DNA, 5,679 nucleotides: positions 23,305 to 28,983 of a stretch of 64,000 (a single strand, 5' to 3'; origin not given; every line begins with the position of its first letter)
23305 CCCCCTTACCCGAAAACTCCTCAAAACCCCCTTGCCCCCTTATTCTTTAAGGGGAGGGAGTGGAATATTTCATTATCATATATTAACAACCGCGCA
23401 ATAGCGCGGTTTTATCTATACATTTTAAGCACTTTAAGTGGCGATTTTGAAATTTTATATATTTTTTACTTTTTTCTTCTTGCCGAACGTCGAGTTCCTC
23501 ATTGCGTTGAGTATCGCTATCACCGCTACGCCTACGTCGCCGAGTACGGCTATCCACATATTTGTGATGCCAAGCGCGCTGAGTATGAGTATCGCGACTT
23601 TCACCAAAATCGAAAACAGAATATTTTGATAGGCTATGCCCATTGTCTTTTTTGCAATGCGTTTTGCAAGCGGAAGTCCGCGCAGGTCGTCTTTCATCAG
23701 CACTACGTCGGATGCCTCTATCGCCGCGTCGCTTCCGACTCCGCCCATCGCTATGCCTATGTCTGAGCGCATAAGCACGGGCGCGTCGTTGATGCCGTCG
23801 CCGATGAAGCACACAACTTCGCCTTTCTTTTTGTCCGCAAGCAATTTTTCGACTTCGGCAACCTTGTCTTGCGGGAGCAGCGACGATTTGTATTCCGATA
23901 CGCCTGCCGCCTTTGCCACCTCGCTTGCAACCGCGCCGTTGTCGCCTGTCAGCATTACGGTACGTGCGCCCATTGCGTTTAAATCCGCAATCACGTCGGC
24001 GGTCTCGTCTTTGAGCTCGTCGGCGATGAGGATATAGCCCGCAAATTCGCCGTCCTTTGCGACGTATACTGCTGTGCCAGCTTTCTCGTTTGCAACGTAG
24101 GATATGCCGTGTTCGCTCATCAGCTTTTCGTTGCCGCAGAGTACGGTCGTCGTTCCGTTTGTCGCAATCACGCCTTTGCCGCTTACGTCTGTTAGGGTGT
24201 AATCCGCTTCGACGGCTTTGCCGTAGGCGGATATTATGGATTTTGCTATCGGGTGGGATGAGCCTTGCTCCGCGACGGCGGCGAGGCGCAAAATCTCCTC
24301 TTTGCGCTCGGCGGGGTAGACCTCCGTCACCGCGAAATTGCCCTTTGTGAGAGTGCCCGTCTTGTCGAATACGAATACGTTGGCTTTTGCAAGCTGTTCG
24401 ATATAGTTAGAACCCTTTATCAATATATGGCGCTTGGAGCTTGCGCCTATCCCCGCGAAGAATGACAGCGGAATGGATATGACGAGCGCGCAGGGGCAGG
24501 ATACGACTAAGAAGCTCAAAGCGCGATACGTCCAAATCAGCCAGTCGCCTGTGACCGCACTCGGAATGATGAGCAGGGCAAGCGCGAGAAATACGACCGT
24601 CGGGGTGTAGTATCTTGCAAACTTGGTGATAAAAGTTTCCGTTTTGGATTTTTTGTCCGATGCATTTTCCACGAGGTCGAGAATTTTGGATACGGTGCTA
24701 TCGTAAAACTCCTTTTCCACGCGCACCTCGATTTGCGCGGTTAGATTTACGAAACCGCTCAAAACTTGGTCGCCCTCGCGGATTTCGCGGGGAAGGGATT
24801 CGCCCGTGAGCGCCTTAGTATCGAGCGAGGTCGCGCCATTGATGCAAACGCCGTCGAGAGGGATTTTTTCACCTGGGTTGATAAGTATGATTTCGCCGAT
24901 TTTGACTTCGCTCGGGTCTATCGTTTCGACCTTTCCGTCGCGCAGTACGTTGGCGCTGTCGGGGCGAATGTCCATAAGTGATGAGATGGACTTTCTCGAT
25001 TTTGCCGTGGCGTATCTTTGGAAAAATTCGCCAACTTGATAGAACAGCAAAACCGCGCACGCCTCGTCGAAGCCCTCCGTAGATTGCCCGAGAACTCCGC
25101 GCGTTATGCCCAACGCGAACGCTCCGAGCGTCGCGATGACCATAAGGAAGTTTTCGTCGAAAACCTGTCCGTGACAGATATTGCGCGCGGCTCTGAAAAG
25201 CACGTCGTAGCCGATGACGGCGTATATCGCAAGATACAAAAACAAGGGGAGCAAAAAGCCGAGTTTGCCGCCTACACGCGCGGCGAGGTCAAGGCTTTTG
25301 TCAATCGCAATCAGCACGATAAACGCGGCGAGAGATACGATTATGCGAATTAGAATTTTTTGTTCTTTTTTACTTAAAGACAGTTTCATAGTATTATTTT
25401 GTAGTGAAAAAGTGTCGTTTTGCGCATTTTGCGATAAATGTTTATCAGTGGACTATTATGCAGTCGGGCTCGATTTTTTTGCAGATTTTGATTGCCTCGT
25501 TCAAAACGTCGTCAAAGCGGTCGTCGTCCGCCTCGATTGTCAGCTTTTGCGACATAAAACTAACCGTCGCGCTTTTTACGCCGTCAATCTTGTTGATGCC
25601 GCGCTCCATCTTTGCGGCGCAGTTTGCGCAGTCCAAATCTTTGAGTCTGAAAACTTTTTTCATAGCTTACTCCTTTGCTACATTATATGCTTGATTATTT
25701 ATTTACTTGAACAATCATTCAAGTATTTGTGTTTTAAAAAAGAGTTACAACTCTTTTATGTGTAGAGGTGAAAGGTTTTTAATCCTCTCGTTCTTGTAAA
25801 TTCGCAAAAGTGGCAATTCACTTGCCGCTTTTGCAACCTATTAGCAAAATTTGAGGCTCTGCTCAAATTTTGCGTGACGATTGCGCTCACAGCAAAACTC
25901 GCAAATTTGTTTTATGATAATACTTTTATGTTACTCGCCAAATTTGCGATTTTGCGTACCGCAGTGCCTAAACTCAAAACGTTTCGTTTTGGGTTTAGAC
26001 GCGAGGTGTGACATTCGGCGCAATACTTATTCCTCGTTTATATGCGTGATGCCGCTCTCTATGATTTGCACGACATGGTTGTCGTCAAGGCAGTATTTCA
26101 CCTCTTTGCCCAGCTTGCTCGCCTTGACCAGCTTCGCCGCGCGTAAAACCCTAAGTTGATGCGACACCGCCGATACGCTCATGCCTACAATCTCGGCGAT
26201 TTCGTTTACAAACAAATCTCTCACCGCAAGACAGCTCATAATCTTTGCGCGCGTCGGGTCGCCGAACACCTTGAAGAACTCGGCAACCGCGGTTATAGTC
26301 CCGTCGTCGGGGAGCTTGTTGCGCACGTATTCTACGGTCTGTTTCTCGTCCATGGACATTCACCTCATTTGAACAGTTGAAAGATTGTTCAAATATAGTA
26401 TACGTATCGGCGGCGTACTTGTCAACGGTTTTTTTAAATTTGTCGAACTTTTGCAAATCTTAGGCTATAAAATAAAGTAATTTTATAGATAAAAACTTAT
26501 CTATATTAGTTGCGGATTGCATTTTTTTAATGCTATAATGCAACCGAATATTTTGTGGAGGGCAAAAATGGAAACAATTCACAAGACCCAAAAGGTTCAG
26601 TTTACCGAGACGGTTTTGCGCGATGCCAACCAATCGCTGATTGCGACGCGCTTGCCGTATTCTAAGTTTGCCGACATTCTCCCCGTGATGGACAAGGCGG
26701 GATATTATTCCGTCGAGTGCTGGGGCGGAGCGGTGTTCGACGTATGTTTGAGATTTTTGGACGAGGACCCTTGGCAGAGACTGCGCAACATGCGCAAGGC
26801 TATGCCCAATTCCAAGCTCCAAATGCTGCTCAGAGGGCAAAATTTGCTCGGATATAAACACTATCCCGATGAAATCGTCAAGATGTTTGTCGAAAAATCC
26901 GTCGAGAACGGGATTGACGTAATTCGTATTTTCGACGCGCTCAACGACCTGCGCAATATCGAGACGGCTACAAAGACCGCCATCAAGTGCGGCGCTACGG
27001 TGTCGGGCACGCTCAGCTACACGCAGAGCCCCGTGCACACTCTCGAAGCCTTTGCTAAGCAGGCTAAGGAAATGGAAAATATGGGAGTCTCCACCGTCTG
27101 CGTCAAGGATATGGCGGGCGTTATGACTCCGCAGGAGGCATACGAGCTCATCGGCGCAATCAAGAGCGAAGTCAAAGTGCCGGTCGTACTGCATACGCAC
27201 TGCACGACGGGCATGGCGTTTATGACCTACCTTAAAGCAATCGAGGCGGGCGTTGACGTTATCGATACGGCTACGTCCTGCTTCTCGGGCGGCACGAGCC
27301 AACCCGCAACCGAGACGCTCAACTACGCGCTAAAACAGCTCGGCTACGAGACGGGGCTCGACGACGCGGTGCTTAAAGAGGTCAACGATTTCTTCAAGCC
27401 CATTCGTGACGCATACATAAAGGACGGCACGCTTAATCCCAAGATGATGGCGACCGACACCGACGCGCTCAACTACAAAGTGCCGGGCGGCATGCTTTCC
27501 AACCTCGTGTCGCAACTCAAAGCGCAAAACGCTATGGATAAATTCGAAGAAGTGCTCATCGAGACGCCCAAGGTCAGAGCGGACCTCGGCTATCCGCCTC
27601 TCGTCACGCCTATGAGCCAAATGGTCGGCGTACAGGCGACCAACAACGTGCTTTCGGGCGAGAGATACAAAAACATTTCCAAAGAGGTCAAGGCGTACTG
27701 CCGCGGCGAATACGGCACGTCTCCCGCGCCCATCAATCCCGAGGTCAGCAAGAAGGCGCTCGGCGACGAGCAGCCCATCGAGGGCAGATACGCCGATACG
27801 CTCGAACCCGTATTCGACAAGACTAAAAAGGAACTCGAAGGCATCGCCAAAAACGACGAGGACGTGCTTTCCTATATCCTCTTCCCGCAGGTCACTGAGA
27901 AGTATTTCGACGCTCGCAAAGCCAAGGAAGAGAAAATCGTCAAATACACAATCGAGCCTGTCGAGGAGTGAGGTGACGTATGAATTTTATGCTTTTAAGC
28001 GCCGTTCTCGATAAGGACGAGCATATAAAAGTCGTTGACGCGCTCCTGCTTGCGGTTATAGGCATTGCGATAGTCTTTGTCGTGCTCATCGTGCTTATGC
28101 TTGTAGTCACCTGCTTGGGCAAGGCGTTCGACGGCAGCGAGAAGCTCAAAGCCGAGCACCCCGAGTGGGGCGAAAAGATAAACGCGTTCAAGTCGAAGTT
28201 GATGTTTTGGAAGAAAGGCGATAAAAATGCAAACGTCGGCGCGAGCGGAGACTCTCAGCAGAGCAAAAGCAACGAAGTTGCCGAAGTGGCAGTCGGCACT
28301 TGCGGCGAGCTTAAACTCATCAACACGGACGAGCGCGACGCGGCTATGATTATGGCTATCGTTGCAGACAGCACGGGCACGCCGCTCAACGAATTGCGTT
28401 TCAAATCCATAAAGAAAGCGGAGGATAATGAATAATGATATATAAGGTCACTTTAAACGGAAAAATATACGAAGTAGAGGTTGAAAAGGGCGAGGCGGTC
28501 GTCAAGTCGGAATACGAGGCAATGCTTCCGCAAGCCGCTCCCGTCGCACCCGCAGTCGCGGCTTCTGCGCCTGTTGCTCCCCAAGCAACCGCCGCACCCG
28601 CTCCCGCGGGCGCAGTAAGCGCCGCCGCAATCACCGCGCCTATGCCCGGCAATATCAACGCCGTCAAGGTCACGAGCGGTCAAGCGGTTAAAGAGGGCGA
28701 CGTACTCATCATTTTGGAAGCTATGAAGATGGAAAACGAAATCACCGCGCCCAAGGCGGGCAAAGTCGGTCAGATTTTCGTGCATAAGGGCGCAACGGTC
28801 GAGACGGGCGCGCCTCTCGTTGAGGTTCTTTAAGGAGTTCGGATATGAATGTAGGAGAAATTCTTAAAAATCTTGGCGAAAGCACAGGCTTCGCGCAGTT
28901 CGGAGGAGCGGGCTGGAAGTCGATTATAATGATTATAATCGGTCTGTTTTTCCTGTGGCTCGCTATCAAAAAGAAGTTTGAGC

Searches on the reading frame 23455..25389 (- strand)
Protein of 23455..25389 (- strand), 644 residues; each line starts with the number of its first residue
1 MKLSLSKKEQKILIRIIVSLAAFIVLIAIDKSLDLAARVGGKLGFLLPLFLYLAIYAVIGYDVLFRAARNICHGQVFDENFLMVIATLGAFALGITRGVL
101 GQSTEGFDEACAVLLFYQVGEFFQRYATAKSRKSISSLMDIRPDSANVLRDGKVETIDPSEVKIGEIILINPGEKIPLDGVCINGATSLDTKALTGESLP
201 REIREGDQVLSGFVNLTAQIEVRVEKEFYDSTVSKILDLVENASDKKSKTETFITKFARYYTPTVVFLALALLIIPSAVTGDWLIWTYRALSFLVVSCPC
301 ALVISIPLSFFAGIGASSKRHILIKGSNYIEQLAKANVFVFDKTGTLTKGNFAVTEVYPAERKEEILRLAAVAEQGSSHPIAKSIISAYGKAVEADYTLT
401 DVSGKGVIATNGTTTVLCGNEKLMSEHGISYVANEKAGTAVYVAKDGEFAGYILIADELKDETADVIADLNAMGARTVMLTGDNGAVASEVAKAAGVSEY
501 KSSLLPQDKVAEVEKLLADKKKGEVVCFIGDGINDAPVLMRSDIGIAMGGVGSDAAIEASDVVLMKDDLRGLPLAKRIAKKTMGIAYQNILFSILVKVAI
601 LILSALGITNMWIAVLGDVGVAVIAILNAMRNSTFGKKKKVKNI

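Call 88: search_protein_families(library=pfam, proteins=[window:23455-25389:-], max_evalue=0.001)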
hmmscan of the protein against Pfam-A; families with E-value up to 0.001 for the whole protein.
window:23455-25389:- (644 aa): 2 families
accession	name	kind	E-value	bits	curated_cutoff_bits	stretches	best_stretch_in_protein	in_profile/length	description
PF00122.25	E1-E2_ATPase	-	1.8e-51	174.7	28.1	1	142-319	3-180/181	E1-E2 ATPase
PF00702.32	Hydrolase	-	1.3e-30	107.6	26.4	1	338-539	3-187/191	haloacid dehalogenase-like hydrolase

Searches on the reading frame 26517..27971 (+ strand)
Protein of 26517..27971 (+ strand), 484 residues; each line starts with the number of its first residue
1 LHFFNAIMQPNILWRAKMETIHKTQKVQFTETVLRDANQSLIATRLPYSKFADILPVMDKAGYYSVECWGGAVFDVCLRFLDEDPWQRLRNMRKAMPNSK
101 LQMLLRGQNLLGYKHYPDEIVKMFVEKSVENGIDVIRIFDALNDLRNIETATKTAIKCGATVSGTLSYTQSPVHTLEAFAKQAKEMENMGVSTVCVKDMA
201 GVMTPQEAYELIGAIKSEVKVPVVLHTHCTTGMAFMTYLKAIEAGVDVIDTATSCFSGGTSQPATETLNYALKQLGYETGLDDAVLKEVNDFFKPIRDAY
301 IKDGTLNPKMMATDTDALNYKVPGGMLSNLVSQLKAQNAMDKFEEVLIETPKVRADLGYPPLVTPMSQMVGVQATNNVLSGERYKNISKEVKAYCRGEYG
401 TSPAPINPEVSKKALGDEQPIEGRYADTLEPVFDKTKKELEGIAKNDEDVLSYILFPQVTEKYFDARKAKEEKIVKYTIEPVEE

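Call 88: search_protein_families(library=pfam, proteins=[window:26517-27971:+], max_evalue=0.001)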
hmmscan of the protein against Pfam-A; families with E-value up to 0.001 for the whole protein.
window:26517-27971:+ (484 aa): 2 families
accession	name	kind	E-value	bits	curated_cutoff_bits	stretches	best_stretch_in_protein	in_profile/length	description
PF02436.23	PYC_OADA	-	7.6e-53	179.7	27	1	319-471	3-168/201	Conserved carboxylase domain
PF00682.25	HMGL-like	-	2.4e-18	66.9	29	1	147-291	114-258/260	HMGL-like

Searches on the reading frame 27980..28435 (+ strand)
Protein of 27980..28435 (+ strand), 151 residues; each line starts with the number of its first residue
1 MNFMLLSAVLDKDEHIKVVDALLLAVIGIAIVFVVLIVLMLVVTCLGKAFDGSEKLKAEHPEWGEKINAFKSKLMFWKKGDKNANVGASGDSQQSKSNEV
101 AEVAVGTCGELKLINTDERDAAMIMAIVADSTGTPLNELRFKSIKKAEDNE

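Call 88: search_protein_families(library=pfam, proteins=[window:27980-28435:+], max_evalue=0.001)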
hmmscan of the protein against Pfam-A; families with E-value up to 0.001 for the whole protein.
window:27980-28435:+ (151 aa): 1 family
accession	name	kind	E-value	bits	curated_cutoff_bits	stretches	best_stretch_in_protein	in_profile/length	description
PF04277.18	OAD_gamma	-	3.8e-09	37.5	27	1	21-129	3-73/76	Oxaloacetate decarboxylase, gamma chain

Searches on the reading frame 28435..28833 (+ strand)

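Call 88: search_protein_families(library=pfam, proteins=[window:28435-28833:+], max_evalue=0.001)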
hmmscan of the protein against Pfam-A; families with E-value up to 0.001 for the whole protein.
window:28435-28833:+ (132 aa): 4 families
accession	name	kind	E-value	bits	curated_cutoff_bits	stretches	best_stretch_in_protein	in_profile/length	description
PF00364.28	Biotin_lipoyl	-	1.9e-22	79.3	22.1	1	65-130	2-72/73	Biotin-requiring enzyme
PF13533.13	Biotin_lipoyl_2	-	6e-12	45.5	29.8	1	65-95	2-32/32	Biotin-lipoyl like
PF00358.26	PTS_EIIA_1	-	7.8e-05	22.8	27.2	0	67-102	76-111/127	phosphoenolpyruvate-dependent sugar phosphotransferase system, EIIA 1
PF16576.10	HlyD_D23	-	0.00027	20.7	30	0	64-95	109-140/214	Barrel-sandwich domain of CusB or HlyD membrane-fusion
